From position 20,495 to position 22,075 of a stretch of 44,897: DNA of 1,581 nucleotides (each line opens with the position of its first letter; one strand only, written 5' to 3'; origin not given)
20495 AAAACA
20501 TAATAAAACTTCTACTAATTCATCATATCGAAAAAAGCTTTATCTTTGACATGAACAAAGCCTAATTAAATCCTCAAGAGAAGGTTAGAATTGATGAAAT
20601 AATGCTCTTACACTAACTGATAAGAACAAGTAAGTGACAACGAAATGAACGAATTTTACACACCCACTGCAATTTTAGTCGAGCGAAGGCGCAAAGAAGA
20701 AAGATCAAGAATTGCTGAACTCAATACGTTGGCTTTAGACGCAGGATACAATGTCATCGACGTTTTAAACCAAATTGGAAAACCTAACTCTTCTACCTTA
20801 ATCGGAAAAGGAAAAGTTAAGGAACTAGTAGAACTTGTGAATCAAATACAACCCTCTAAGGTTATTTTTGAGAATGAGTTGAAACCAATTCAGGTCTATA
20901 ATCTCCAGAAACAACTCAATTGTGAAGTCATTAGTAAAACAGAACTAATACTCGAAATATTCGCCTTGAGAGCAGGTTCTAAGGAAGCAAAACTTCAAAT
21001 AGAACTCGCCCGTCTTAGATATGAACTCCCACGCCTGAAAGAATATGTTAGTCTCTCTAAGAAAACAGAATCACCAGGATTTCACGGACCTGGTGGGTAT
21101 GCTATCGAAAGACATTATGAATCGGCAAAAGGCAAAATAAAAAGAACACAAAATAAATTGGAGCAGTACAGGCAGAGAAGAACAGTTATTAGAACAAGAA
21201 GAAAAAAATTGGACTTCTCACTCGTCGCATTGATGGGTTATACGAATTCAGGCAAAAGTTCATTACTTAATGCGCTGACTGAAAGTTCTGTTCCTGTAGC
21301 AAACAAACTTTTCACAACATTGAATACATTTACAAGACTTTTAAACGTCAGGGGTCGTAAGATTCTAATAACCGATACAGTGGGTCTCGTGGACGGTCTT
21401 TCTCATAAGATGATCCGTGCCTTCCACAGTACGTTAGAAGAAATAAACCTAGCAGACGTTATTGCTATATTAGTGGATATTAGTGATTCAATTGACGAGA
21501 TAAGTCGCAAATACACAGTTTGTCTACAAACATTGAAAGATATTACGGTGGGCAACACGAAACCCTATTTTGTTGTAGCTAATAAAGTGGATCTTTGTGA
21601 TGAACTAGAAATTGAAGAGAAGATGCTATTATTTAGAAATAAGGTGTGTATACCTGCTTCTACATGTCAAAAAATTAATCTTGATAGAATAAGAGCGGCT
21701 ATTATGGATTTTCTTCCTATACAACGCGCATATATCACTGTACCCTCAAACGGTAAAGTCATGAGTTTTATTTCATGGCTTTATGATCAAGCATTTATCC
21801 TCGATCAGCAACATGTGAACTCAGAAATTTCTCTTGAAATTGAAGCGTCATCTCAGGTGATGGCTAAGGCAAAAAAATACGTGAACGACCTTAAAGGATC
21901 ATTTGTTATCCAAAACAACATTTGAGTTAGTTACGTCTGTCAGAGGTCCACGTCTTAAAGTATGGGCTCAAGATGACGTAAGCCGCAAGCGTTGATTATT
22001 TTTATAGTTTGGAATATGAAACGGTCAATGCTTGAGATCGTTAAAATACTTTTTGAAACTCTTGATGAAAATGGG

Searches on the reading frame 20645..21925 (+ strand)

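Call 48: search_protein_families(library=pfam, proteins=[window:20645-21925:+], max_evalue=0.001)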
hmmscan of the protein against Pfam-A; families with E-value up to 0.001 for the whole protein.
window:20645-21925:+ (426 aa): 6 families
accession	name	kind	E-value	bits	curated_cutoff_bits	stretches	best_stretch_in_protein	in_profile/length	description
PF13167.11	GTP-bdg_N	-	9.2e-24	84.3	25.4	1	22-107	3-89/89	GTP-binding GTPase N-terminal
PF01926.29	MMR_HSR1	-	6.8e-21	74.9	21.9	1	194-314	2-113/113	50S ribosome-binding GTPase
PF16360.10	GTP-bdg_M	-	5.4e-17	62.6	29.5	1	109-186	1-79/79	GTP-binding GTPase Middle Region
PF02421.24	FeoB_N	-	3.2e-07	30.4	27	1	194-324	3-124/156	Ferrous iron transport protein B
PF00350.29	Dynamin_N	-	0.00058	20.4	27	0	194-227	1-34/168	Dynamin family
PF03193.22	RsgA_GTPase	-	0.00075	19.8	30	0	179-215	94-130/174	RsgA GTPase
